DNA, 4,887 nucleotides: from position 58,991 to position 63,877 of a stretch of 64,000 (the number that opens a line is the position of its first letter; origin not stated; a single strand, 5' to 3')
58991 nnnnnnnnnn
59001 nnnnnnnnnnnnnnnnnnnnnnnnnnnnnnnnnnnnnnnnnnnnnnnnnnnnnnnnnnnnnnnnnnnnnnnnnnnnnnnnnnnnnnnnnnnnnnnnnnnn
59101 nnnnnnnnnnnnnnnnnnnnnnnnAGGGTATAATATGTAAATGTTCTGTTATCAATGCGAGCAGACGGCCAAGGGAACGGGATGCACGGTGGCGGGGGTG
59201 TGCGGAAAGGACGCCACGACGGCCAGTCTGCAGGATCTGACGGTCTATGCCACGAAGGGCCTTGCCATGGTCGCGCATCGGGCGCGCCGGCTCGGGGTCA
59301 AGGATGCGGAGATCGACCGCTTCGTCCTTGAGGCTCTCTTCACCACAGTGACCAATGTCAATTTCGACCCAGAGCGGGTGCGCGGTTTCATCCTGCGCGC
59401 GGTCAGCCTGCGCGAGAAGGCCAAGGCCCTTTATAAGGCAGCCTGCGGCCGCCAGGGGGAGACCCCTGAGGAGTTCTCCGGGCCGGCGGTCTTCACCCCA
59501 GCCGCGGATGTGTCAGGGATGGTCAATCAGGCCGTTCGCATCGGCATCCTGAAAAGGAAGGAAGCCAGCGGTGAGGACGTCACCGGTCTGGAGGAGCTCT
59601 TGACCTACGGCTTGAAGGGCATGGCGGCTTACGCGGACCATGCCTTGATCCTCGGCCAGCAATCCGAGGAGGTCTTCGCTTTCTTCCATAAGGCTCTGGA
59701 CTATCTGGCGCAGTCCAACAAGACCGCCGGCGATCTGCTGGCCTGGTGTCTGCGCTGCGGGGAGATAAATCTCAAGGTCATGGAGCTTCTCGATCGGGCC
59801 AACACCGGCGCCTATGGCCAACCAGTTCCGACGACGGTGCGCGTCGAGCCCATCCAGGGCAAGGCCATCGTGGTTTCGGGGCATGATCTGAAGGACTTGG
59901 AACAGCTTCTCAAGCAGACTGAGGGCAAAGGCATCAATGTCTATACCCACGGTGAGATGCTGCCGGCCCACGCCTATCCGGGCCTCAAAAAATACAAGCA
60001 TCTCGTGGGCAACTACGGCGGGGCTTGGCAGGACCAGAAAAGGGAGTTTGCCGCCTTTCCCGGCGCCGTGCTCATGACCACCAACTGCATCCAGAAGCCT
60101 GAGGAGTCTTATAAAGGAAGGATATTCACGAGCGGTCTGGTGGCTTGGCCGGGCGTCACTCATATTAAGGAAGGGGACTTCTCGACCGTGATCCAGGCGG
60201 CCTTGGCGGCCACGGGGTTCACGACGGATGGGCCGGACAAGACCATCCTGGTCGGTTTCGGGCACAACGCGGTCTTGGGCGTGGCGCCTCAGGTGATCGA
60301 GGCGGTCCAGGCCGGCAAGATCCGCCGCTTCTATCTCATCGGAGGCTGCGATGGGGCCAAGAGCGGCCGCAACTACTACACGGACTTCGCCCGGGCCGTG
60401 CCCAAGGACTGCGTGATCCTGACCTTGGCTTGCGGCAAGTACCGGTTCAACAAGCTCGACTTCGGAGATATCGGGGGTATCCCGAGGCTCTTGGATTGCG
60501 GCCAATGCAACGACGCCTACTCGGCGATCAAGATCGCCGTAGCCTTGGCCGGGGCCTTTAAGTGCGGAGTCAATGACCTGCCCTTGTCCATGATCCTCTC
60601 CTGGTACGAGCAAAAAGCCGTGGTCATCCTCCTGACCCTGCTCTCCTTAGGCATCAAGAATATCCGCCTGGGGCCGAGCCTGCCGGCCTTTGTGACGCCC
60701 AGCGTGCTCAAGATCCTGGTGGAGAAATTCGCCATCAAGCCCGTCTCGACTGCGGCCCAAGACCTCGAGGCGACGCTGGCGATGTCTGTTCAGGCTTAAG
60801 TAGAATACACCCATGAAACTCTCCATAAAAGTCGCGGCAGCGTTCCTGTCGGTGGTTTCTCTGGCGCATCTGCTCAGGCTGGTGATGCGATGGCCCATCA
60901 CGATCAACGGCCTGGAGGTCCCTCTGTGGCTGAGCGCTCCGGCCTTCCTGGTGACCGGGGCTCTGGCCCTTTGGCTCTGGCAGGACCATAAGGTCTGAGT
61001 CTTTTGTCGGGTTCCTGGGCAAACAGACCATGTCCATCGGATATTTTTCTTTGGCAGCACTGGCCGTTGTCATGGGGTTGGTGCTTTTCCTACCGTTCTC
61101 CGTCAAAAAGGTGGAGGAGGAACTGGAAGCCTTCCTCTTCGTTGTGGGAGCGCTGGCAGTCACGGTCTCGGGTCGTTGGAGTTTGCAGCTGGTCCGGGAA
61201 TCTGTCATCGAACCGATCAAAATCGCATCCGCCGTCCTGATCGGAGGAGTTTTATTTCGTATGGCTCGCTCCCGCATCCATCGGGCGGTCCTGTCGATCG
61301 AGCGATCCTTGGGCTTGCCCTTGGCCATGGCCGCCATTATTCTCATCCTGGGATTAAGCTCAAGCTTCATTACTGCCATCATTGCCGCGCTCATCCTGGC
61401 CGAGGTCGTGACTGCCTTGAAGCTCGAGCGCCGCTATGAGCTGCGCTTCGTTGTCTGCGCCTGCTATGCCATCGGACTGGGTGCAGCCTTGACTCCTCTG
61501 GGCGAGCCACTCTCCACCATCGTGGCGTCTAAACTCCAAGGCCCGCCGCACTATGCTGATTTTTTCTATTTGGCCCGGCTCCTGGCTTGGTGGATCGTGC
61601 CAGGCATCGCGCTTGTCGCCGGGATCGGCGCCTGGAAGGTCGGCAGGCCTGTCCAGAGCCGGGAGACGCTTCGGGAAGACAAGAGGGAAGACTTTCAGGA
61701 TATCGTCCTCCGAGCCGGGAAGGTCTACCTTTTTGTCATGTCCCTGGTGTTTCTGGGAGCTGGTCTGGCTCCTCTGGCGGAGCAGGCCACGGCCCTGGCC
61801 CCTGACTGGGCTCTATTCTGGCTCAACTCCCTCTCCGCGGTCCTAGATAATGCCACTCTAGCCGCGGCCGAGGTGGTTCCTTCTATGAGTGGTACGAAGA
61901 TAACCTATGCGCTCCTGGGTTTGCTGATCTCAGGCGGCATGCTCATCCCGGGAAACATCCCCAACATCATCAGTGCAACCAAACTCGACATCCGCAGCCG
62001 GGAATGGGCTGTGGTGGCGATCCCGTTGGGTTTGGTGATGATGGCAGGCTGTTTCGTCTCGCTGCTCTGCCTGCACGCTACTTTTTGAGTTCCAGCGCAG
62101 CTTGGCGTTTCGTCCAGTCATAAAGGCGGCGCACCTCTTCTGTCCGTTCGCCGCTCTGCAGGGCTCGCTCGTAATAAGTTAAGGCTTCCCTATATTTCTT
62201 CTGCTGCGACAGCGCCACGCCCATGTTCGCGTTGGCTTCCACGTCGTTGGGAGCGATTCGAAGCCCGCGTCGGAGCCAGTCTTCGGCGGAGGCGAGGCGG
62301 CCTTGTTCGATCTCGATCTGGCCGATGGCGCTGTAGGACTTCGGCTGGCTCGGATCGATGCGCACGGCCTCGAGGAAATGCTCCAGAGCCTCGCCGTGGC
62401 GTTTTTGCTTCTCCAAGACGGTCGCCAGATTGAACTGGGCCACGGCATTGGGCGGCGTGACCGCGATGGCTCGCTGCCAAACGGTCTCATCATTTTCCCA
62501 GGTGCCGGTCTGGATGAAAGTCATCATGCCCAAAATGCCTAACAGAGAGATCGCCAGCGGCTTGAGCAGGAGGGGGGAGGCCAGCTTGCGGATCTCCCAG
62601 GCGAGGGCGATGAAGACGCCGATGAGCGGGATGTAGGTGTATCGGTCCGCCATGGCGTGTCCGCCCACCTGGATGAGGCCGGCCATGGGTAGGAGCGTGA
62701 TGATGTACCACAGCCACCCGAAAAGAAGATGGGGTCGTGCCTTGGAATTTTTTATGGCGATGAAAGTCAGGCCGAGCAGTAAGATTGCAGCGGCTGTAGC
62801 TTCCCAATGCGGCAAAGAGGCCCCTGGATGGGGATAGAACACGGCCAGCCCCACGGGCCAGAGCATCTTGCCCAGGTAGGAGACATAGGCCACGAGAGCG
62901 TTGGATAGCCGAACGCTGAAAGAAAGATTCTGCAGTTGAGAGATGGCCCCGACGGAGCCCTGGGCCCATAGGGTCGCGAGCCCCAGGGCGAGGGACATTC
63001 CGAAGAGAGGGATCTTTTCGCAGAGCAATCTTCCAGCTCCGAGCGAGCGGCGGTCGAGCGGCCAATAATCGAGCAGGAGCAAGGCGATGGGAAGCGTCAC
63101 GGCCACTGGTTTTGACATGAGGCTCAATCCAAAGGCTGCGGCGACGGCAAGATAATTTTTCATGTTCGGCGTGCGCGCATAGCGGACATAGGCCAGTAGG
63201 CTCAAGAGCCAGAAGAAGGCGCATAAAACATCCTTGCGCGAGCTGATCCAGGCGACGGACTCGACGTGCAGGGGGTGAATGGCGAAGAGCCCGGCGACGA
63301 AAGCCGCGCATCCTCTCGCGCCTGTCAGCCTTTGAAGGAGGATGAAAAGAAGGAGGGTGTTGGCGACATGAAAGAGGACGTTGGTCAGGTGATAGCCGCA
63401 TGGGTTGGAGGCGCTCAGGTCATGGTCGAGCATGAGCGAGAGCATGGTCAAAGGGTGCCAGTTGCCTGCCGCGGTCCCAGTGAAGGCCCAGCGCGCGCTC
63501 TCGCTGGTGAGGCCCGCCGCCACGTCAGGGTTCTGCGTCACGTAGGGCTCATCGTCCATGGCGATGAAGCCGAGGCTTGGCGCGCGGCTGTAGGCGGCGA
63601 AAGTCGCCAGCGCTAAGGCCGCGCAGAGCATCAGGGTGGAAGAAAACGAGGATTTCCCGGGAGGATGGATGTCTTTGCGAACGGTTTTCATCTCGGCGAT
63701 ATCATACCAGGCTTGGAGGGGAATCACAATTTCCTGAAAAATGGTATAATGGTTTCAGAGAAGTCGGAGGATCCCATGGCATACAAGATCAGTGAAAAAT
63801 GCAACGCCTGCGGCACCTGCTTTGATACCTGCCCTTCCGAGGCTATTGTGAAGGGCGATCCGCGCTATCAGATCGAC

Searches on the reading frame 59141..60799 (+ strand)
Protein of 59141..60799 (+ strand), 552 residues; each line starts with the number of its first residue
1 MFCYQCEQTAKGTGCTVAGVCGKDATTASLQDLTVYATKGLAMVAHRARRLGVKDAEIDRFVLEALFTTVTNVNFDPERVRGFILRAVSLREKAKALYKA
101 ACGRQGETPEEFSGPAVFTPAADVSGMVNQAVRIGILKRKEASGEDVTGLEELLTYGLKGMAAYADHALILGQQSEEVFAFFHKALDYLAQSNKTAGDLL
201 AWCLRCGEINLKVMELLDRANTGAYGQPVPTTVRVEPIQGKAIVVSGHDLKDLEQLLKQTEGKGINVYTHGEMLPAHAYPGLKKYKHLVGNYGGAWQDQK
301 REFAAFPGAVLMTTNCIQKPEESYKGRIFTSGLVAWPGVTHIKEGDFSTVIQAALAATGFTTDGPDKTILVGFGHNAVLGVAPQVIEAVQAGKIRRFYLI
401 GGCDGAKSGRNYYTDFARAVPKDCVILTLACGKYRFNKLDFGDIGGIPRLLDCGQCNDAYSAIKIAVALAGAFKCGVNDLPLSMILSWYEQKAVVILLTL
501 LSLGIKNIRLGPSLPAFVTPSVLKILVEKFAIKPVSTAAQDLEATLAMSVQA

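Call 62: search_protein_families(library=ncbifam, proteins=[window:59141-60799:+], max_evalue=0.001)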
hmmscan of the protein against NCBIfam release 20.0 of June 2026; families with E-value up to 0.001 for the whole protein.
window:59141-60799:+ (552 aa): 3 families
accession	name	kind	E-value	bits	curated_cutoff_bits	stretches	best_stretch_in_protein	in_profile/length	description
NF003658.0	PRK05290.1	equivalog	2.9e-248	824.9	367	1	1-546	1-544/546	hydroxylamine reductase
TIGR01703.1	hybrid_clust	equivalog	9.3e-230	763.6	360.8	1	1-545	1-521/522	hydroxylamine reductase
TIGR01702.1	CO_DH_cata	equivalog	0.00012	20.4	478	1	446-528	503-585/621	anaerobic carbon-monoxide dehydrogenase catalytic subunit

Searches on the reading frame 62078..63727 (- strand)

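Call 90: search_protein_families(library=pfam, proteins=[window:62078-63727:-], max_evalue=0.001)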
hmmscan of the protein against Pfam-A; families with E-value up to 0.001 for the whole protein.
window:62078-63727:- (549 aa): 16 families
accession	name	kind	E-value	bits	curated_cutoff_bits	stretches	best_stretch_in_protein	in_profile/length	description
PF00515.34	TPR_1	-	2e-19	68.9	27.8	2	498-524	3-29/34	Tetratricopeptide repeat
PF07719.23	TPR_2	-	3.8e-19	67.6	27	2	429-460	2-33/34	Tetratricopeptide repeat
PF13414.12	TPR_11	-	1.3e-15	57.2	26.8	2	469-509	1-41/42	TPR repeat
PF13424.12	TPR_12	-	6.1e-15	55.6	30.1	2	428-493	3-76/77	Tetratricopeptide repeat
PF13181.12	TPR_8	-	1.1e-14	53.7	25.7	0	430-460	3-33/34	Tetratricopeptide repeat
PF13431.12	TPR_17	-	7.7e-14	51.2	24.4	0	417-449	2-34/34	Tetratricopeptide repeat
PF13374.12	TPR_10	-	1.5e-12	47.5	27.5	1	501-529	7-35/42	Tetratricopeptide repeat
PF13432.12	TPR_16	-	1.6e-12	48.1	32.7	1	416-462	19-65/65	Tetratricopeptide repeat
PF13428.12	TPR_14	-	5.3e-12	45.6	23.5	0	466-500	5-39/44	Tetratricopeptide repeat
PF14559.12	TPR_19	-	8.2e-12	45.7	25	2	440-498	3-61/68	Tetratricopeptide repeat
PF13231.12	PMT_2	-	9.1e-10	39.4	26.1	1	108-226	20-135/160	Dolichyl-phosphate-mannose-protein mannosyltransferase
PF13176.12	TPR_7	-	8e-07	29.1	27.9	0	501-525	4-28/36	Tetratricopeptide repeat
PF14561.12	TPR_20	-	1.1e-06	29.3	25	0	418-459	12-53/90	Tetratricopeptide repeat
PF23914.1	TPR_CcmH_CycH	-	1.4e-05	25.4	42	1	424-525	46-150/158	Cytochrome c-type biogenesis protein H TPR domain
PF25063.1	ARM_TT21_C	-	0.00014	22.3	35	0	463-528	96-161/209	Tetratricopeptide repeat protein 21 C-terminal ARM domain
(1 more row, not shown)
